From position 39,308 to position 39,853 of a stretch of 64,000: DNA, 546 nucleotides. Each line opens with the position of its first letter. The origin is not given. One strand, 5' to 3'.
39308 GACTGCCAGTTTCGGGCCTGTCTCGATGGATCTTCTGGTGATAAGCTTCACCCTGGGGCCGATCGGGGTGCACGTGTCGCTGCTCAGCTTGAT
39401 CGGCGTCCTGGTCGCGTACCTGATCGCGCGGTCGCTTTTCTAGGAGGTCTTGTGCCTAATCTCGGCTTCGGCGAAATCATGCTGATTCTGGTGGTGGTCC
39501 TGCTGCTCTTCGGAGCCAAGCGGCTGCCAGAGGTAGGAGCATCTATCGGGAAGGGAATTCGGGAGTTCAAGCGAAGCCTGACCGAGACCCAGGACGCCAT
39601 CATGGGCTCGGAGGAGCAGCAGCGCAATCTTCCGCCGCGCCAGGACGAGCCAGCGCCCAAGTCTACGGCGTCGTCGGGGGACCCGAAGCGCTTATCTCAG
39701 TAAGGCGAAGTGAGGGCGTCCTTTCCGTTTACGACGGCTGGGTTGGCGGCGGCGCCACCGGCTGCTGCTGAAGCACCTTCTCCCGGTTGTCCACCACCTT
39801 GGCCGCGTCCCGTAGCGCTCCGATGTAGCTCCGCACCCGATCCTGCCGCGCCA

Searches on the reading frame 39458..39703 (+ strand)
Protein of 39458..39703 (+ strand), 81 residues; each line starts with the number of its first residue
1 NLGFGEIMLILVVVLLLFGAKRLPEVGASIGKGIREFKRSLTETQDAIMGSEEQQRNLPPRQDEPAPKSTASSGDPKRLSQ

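Call 58: search_protein_families(library=pfam, proteins=[window:39458-39703:+], max_evalue=5)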
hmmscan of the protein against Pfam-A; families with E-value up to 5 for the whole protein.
window:39458-39703:+ (81 aa): 1 family
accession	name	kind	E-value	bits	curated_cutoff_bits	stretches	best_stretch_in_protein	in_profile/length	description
PF02416.21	TatA_B_E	-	1.6e-18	66.1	21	1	2-47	1-46/53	mttA/Hcf106 family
